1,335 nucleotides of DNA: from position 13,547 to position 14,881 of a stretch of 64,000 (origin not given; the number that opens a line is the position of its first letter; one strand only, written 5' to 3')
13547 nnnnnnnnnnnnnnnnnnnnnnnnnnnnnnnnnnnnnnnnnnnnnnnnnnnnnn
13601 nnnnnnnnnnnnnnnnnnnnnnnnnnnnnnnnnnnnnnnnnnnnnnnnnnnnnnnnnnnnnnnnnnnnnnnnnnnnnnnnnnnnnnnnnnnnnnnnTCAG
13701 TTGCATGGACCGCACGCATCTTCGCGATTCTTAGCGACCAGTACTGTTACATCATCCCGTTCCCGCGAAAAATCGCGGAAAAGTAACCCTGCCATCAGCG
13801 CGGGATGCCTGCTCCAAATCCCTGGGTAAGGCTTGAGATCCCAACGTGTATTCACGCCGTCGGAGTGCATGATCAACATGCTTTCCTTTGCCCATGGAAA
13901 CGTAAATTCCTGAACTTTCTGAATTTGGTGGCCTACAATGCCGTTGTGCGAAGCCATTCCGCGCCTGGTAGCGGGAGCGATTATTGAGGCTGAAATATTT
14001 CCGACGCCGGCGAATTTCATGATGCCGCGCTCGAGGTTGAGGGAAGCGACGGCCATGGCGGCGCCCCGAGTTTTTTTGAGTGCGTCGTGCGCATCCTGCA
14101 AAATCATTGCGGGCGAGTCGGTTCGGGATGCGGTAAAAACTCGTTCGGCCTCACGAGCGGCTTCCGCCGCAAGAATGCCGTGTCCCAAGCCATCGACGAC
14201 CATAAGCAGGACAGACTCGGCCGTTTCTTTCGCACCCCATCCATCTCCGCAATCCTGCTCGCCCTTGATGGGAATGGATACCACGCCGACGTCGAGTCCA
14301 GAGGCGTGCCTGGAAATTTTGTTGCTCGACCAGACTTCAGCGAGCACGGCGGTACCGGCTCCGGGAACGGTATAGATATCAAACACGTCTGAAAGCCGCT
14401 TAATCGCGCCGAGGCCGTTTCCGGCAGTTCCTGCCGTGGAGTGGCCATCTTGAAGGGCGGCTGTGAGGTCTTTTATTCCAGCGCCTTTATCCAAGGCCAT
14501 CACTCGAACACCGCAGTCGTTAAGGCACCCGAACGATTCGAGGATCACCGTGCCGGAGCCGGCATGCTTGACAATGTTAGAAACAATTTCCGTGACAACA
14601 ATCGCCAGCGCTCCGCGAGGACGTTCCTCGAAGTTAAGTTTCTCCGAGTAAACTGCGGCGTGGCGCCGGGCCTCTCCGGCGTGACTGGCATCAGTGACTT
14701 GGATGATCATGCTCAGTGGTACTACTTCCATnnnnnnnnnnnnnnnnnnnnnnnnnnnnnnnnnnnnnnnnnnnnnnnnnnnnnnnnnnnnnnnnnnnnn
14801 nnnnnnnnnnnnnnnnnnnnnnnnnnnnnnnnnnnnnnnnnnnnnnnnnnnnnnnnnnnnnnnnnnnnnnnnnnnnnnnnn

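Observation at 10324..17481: Stressosome (2x RsbR, RsbS, RsbT) feeding a phosphatase-kinase fusion and a two-component phosphorelay instead of a sigma factor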

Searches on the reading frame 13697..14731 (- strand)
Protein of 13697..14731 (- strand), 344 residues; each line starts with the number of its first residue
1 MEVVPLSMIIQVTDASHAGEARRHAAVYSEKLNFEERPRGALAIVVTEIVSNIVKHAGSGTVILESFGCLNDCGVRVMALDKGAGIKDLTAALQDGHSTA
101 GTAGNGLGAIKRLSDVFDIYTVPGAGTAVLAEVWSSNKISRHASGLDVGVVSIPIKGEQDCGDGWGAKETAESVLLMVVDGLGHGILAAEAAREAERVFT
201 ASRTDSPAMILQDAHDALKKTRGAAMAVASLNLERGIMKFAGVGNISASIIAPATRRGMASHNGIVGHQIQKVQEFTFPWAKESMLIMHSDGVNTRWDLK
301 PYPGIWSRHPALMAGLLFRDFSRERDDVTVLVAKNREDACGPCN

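Call 3: search_protein_families(library=pfam, proteins=[window:13697-14731:-], max_evalue=0.01)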
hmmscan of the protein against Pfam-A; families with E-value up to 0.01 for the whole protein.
window:13697-14731:- (344 aa): 3 families
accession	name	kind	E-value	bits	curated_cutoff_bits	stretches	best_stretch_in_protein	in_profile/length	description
PF07228.17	SpoIIE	-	8.7e-12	45.8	25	1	172-333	3-189/192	Stage II sporulation protein E (SpoIIE)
PF13581.12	HATPase_c_2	-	6.9e-09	36.2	27.4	1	14-129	4-123/127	Histidine kinase-like ATPase domain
PF02518.31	HATPase_c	-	0.00025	21.9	26.4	1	42-115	6-85/111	Histidine kinase-, DNA gyrase B-, and HSP90-like ATPase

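Call 4: search_protein_families(library=ncbifam, proteins=[window:13697-14731:-], max_evalue=0.01)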
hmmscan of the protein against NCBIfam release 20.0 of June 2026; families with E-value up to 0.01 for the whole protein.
window:13697-14731:- (344 aa): 3 families
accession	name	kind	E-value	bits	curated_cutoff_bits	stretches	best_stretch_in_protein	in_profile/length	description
NF041045.1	RsbA_anti_sig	subfamily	7.2e-09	35.3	210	1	12-129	185-298/303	anti-sigma factor RsbA family regulatory protein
TIGR01925.2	spIIAB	equivalog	4.3e-08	33.2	135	1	17-130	13-131/137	anti-sigma F factor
NF047322.1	HK_morpho_MacS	equivalog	0.0022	17.3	300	1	33-130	267-363/367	MacS family sensor histidine kinase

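Call 12: find_homologous_proteins(query=window:13697-14731:-, max_evalue=0.00001)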
Query window:13697-14731:- (344 aa): 7986 proteins with E <= 0.00001 among 8000 candidates; the best 120 are listed.
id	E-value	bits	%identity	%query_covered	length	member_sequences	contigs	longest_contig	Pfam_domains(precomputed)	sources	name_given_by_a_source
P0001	3.3e-220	748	100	98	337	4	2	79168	PF13581.13,PF07228.18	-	-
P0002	3.4e-181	620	83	98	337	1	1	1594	PF13581.13,PF07228.18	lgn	-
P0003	7.4e-178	609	80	98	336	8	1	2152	PF13581.13,PF07228.18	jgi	jgi:anti-sigma regulatory factor (Ser/Thr protein kinase)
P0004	1.5e-173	595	78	98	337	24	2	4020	PF13581.13,PF07228.18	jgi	jgi:anti-sigma regulatory factor (Ser/Thr protein kinase)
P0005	4.8e-170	583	76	98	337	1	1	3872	PF13581.13,PF07228.18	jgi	jgi:anti-sigma regulatory factor (Ser/Thr protein kinase)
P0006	4.6e-169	580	75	98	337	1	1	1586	PF13581.13,PF07228.18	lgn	-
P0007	3.9e-168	577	76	98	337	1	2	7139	PF13581.13,PF07228.18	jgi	jgi:anti-sigma regulatory factor (Ser/Thr protein kinase)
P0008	9.1e-164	563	73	98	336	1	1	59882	PF13581.13,PF07228.18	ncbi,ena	-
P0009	1.1e-163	562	73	98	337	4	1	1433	PF13581.13,PF07228.18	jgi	jgi:anti-sigma regulatory factor (Ser/Thr protein kinase)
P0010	9.7e-163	559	75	97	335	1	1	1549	PF13581.13,PF07228.18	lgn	-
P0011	8.3e-162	556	73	98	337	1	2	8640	PF13581.13,PF07228.18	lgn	-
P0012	8.6e-162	556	74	97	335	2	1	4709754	PF13581.13,PF07228.18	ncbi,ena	-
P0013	1.2e-161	556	75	96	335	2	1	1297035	PF13581.13,PF07228.18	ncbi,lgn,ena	-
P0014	5.2e-159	547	73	97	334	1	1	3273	PF13581.13,PF07228.18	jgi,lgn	jgi:anti-sigma regulatory factor (Ser/Thr protein kinase)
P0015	7.5e-156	537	71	97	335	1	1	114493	PF13581.13,PF07228.18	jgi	jgi:anti-sigma regulatory factor (Ser/Thr protein kinase)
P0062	5.1e-147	508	65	98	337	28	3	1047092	PF13581.13,PF07228.18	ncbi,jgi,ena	jgi:anti-sigma regulatory factor (Ser/Thr protein kinase)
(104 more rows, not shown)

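Call 13: find_encoding_contigs(protein=window:13697-14731:-, flank=10000, max_places=6)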
Protein window:13697-14731:- (344 aa): no gene with exactly this product is on record in the collection.

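Call 14: find_encoding_contigs(protein=P0001, flank=10000, max_places=4)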
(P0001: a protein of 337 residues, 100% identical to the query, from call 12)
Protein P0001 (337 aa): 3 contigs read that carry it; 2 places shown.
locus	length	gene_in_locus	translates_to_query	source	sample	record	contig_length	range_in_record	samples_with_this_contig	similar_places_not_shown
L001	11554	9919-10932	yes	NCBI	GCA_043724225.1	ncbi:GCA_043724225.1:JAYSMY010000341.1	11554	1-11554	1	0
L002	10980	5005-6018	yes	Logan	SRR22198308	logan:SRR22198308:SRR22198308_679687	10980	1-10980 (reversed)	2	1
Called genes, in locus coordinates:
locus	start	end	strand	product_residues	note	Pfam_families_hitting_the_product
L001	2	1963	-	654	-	?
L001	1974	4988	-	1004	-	PF08479:POTRA_2 (faint), PF07244:POTRA, PF01103:Omp85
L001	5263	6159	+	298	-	PF03631:Virul_fac_BrkB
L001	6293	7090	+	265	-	PF01557:FAA_hydrolase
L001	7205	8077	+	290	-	PF14361:RsbRD_N, PF01740:STAS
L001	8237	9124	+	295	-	PF14361:RsbRD_N, PF01740:STAS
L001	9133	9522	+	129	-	PF01740:STAS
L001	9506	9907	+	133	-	PF13581:HATPase_c_2, PF02518:HATPase_c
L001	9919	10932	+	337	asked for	PF13581:HATPase_c_2, PF07228:SpoIIE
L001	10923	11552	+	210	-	?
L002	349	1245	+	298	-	PF03631:Virul_fac_BrkB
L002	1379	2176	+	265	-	PF01557:FAA_hydrolase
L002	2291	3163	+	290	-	PF14361:RsbRD_N, PF01740:STAS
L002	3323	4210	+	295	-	PF14361:RsbRD_N, PF01740:STAS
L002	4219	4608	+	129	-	PF01740:STAS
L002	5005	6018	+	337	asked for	PF13581:HATPase_c_2, PF07228:SpoIIE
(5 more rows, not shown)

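Call 15: find_encoding_contigs(protein=P0012, flank=10000, max_places=3)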
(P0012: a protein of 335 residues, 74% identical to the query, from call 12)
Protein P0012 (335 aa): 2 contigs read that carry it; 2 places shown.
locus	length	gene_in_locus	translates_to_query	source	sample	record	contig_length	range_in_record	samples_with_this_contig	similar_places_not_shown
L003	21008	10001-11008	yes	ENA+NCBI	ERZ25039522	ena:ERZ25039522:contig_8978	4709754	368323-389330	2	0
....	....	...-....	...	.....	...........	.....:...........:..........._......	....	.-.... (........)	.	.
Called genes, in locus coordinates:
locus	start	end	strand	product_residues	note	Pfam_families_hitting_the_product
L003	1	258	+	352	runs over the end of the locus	PF13240:Zn_Ribbon_1 (weak), PF13577:SnoaL_4, PF14534:DUF4440, PF12680:SnoaL_2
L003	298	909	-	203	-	PF00702:Hydrolase, PF13419:HAD_2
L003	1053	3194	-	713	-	-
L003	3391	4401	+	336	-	PF01073:3Beta_HSD, PF01370:Epimerase, PF02719:Polysacc_synt_2, PF04321:RmlD_sub_bind, PF05368:NmrA (weak), PF07993:NAD_binding_4 (faint), PF13460:NAD_binding_10, PF16363:GDP_Man_Dehyd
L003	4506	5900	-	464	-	PF13727:CoA_binding_3, PF02397:Bac_transf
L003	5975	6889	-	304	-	PF00535:Glycos_transf_2, PF13641:Glyco_tranf_2_3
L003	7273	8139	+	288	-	PF14361:RsbRD_N, PF01740:STAS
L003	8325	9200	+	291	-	PF14361:RsbRD_N, PF01740:STAS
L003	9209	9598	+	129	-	PF01740:STAS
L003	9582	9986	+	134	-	PF13581:HATPase_c_2, PF02518:HATPase_c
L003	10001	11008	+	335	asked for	PF13581:HATPase_c_2, PF07228:SpoIIE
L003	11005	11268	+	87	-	-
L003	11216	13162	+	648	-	PF13581:HATPase_c_2 (faint), PF00512:HisKA, PF02518:HATPase_c, PF00072:Response_reg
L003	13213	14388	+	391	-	PF00072:Response_reg, PF07730:HisKA_3, PF02518:HATPase_c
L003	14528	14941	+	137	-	PF00072:Response_reg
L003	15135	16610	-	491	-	-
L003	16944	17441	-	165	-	PF11645:PDDEXK_5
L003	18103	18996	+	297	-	PF12760:Zn_ribbon_IS1595, PF12762:DDE_Tnp_IS1595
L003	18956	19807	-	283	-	-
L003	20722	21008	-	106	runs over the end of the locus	PF13744:HTH_37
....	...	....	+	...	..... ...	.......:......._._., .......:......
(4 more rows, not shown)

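Call 20: find_related_loci(query=A1, collection=genome_contigs, flank=10000)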
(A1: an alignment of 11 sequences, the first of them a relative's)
Query A1 (337 aa) in genome_contigs; peptide patterns used: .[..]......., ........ (x = any residue, [..] = any of these).
306 stretches matched a pattern; 255 encode a relative of the query (tblastn E <= 1e-3); the best 80 are kept; 80 distinct loci.
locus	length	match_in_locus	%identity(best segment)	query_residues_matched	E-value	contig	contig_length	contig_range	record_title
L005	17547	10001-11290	91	1-337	0e+0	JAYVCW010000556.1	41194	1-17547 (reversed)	MAG: Acidobacteriaceae bacterium isolate GL32_Down_metabinner_4 GL32_Down_metabinner_4_555, whole genome shotgun sequenc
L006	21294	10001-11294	89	1-337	0e+0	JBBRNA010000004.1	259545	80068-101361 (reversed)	MAG: Terriglobales bacterium isolate La1_metabat2.107 LA1C_B2.107_k141_1665243L_259545_cov_55.2933, whole genome shotgun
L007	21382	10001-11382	72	1-337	3e-165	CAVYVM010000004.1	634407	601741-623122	MAG: uncultured Acidobacteriaceae bacterium isolate MFD03346.bin.1.74 genome assembly, contig: contig_27329, whole genom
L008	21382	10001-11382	74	1-332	9e-164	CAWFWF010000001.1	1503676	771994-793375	MAG: uncultured Acidobacteriota bacterium isolate MFD09368.bin.1.227 genome assembly, contig: contig_19088, whole genome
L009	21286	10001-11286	74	1-334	3e-163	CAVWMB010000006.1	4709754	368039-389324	MAG: uncultured Acidobacteriota bacterium isolate MFD04463.bin.1.284 genome assembly, contig: contig_8978, whole genome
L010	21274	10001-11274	75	1-330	4e-162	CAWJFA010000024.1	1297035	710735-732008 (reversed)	MAG: uncultured Acidobacteriota bacterium isolate MFD09222.bin.1.65 genome assembly, contig: contig_48724, whole genome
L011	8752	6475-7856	71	1-335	7e-162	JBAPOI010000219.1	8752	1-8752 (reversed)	MAG: Candidatus Sulfotelmatobacter sp. isolate MFD00594_ilm_asm_bin29 k127_273175, whole genome shotgun sequence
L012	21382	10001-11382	71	1-337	1e-161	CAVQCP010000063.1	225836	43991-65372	MAG: uncultured Acidobacteriaceae bacterium isolate MFD02138.bin.2.76 genome assembly, contig: contig_64991, whole genom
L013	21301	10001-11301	67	1-337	1e-159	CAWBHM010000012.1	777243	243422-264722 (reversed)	MAG: uncultured Acidobacteriaceae bacterium isolate MFD06714.bin.2.161 genome assembly, contig: contig_31239, whole geno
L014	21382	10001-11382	68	1-337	2e-158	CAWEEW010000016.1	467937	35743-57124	MAG: uncultured Acidobacteriaceae bacterium isolate MFD01138.bin.2.60 genome assembly, contig: contig_9690, whole genome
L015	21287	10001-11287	69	1-331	2e-157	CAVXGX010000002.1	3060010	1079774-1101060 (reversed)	MAG: uncultured Acidobacteriota bacterium isolate MFD04463.bin.1.253 genome assembly, contig: contig_50429, whole genome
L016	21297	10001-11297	69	1-333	2e-157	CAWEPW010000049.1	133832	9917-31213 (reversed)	MAG: uncultured Acidobacteriaceae bacterium isolate MFD04463.bin.2.13 genome assembly, contig: contig_9956, whole genome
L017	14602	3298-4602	68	1-333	5e-156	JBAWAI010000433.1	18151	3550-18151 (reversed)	MAG: Terriglobales bacterium isolate MFD09463_ilm_asm_bin1 k127_113994, whole genome shotgun sequence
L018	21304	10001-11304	65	1-337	7e-155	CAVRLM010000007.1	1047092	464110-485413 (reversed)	MAG: uncultured Acidobacteriaceae bacterium isolate MFD05521.bin.1.25 genome assembly, contig: contig_65281, whole genom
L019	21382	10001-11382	71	1-332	1e-154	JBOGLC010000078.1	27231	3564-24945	MAG: Terriglobales bacterium isolate TC-S_metawrap_bin.8 k127_1620749, whole genome shotgun sequence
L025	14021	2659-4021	68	1-335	6e-149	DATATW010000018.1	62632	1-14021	MAG TPA_asm: Terriglobales bacterium isolate SMAG_U5556 k141_2802542, whole genome shotgun sequence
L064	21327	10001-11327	55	5-330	9e-115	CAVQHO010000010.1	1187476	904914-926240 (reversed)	MAG: uncultured Acidobacteriota bacterium isolate MFD01213.bin.2.168 genome assembly, contig: contig_3257, whole genome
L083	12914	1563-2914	50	1-327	4e-103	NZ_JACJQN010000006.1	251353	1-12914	Phormidium tenue FACHB-1052 contig6, whole genome shotgun sequence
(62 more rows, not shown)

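Call 24: search_solved_structures(query=window:13697-14710:-, max_evalue=0.01, show_alignments=3)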
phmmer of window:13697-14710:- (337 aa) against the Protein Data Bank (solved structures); distinct sequences matched with E-value up to 0.01: 2.
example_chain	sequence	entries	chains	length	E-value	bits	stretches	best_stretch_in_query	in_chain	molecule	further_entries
3zt9_A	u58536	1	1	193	9e-14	54.8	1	139-327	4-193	Stage II sporulation protein E (SpoIIE)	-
3w40_A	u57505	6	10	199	2.1e-12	50.2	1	146-293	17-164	Phosphoserine phosphatase RsbX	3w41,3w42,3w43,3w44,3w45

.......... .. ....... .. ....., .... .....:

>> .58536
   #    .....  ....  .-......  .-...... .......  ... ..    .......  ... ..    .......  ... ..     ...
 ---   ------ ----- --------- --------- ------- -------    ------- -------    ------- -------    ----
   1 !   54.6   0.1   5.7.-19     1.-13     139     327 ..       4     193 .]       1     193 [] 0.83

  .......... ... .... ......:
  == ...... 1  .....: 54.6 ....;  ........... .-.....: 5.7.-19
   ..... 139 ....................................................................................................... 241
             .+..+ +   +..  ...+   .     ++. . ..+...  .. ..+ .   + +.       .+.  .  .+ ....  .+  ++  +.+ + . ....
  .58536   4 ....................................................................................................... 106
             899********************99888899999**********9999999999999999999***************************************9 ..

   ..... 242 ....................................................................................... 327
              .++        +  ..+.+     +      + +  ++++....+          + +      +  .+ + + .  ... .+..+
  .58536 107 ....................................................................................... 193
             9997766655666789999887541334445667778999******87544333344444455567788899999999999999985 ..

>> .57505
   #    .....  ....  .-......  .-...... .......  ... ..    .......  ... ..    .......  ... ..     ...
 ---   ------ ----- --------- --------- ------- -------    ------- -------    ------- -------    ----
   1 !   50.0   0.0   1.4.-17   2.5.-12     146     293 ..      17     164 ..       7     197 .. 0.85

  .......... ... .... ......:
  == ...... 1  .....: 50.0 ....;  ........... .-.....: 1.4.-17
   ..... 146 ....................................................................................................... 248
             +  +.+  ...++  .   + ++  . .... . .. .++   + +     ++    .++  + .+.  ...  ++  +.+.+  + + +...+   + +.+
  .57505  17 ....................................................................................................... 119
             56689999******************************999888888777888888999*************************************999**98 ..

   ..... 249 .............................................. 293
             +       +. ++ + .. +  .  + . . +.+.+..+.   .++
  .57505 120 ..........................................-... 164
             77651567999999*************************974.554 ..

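Call 35: find_encoding_contigs(protein=P0062, flank=10000, max_places=2)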
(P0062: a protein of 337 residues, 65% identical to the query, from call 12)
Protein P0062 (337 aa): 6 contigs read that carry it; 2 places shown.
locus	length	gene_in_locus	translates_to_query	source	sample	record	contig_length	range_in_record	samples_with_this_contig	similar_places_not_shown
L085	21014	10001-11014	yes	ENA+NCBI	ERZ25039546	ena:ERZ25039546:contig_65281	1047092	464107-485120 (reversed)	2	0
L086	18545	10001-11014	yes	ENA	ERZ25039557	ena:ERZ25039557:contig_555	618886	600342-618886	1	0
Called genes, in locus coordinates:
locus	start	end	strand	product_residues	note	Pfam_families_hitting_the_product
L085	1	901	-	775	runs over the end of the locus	PF00884:Sulfatase, PF16347:SGSH_C (weak)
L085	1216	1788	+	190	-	PF01548:DEDD_Tnp_IS110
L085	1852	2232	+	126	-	PF02371:Transposase_20 (faint)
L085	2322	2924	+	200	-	-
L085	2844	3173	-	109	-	-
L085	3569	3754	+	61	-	-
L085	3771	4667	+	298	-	PF05227:CHASE3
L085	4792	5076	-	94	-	-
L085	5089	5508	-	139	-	-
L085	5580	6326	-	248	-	-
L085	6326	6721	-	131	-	-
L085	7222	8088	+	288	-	PF14361:RsbRD_N, PF01740:STAS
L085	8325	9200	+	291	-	PF14361:RsbRD_N, PF01740:STAS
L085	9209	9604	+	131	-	PF01740:STAS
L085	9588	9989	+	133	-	PF13581:HATPase_c_2, PF02518:HATPase_c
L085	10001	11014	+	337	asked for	PF13581:HATPase_c_2, PF07228:SpoIIE (weak)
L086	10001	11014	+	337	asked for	PF13581:HATPase_c_2, PF07228:SpoIIE (weak)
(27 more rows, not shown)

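Call 45: predict_structure(alignment_id=A1)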
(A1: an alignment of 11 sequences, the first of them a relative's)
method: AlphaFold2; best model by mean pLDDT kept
length: 337 residues; sequences in the alignment: 11
mean_pLDDT: 77.5   pTM: 0.81
mean pLDDT of the five models: 77.5, 72.9, 64.8, 53.9, 45.0
residues with pLDDT >= 90: 39; 70-90: 225; 50-70: 46; < 50: 27
segments of 3 or more residues with pLDDT < 50: 91-97, 131-135, 255-262, 331-337
pLDDT, mean of each block of 10 residues (from residue 1): 81 86 88 88 84 85 76 80 69 48 79 82 85 58 79 82 89 77 87 91 87 75 90 82 75 48 66 85 68 80 88 69 83 30
secondary structure, 60 per line:
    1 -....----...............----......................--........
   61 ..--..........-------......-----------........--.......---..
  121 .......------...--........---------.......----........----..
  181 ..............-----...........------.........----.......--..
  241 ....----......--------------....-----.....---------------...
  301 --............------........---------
elements in order: E2-5 H10-24 H29-50 E53-62 E65-74 H82-87 H99-106 E109-115 E119-127 E139-146 E156-162 E167-174 H179-194 H200-210 E217-225 E230-236 E239-244 E249-254 E269-272 E278-282 H303-314 E321-328
